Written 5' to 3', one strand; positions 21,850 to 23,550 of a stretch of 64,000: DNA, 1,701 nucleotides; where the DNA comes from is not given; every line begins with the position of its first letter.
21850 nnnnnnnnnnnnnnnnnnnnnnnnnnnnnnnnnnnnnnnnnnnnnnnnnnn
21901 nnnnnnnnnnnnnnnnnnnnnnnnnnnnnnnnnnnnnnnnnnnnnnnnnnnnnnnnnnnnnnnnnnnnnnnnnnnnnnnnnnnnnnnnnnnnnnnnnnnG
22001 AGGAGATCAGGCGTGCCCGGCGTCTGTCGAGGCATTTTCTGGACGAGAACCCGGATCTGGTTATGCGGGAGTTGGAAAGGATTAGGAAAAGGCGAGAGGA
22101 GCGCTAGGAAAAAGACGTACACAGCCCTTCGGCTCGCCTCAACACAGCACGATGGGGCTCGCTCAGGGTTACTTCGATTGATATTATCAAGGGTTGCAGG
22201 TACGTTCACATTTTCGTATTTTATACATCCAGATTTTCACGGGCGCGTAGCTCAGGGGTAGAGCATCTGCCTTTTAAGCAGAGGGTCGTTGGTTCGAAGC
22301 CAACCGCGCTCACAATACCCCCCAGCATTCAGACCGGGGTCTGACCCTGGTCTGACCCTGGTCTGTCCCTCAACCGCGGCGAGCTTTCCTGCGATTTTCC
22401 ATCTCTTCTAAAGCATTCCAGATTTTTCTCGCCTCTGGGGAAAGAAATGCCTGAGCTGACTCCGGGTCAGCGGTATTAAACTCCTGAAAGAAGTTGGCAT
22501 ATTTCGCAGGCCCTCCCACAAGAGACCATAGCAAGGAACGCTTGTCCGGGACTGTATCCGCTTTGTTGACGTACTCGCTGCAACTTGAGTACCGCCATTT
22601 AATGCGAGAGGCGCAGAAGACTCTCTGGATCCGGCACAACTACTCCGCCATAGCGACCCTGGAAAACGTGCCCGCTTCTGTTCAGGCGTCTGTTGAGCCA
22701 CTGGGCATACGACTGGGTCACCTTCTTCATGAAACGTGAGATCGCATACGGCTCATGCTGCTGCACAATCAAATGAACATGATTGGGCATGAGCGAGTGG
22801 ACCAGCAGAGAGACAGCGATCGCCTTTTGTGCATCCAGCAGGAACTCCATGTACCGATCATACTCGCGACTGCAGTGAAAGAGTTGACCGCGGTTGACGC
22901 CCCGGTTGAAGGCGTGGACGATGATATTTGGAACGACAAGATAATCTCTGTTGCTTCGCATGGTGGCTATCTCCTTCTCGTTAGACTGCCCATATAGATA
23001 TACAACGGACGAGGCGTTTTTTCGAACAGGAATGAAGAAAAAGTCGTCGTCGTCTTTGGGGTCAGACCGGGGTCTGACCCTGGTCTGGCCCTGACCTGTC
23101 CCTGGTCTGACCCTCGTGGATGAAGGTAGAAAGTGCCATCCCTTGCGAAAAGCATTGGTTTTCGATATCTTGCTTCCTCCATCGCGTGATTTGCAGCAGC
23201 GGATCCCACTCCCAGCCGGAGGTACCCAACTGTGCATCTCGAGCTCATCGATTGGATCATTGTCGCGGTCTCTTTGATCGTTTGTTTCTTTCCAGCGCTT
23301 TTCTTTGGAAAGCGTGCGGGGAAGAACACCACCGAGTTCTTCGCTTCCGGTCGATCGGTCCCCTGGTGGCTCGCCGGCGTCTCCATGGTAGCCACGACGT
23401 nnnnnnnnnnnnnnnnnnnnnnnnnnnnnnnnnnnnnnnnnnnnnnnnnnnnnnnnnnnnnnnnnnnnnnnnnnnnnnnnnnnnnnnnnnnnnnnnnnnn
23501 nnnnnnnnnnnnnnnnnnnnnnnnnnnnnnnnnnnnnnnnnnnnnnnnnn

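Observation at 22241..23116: RAYT-type Y1 transposase flanked by REP-like palindromes immediately 3' of tRNA-Lys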

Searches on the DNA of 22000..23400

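Call 56: search_rna_families(source=window, start=22000, end=23400, threshold=evalue, max_evalue=1)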
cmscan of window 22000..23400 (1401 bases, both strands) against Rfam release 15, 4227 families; matches with E-value up to 1: 3.
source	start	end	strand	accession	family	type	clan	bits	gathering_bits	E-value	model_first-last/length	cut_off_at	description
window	22241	22312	+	RF00005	tRNA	Gene; tRNA;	CL00001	68.8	29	1.5e-14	1-71/71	no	tRNA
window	23056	23094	+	RF00974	mir-607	Gene; miRNA;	-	21.3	94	0.6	1-91/91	no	mir-607 microRNA precursor family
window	22985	23080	-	RF00065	snoR9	Gene; snRNA; snoRNA; CD-box;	CL00132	20.2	90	0.047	1-128/128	no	Small nucleolar RNA snoR9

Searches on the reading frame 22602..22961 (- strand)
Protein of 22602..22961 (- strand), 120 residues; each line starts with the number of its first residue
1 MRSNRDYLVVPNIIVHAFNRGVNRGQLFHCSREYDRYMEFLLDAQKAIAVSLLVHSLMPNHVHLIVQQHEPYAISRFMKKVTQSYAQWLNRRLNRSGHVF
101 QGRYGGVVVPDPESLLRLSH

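Call 10: search_protein_families(library=pfam, proteins=[window:22602-22961:-], max_evalue=1)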
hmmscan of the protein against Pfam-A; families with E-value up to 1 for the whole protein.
seq(120 aa): 2 families
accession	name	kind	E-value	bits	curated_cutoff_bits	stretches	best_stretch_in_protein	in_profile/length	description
PF01797.21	Y1_Tnp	-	5.8e-12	46.2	23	1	11-105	3-102/121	Transposase IS200 like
PF01975.23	SurE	-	0.14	12.4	22.1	1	11-81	87-151/189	Survival protein SurE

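Call 11: search_protein_families(library=ncbifam, proteins=[window:22602-22961:-], max_evalue=1)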
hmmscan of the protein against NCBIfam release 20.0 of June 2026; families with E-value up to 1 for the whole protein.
seq(120 aa): 5 families
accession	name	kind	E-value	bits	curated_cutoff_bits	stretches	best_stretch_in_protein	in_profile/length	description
NF047646.1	REP_Tyr_transpos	equivalog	3.3e-06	27.1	80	1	23-111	20-116/146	REP-associated tyrosine transposase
NF033573.1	transpos_IS200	equivalog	0.00041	20.6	55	1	35-94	32-91/126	IS200/IS605 family transposase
TIGR02564.1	cas_Csy1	equivalog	0.037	13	169.4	1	73-101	339-367/385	type I-F CRISPR-associated protein Csy1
NF001492.0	PRK00346.2-2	equivalog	0.062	12.5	271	1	11-57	93-139/261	5'/3'-nucleotidase SurE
NF033543.2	transpos_IS256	equivalog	0.07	12.1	150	1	67-96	91-120/338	IS256 family transposase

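Call 16: find_encoding_contigs(protein=window:22602-22961:-, flank=3000)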
Protein seq(120 aa) (120 aa): no gene with exactly this product is on record in the collection.
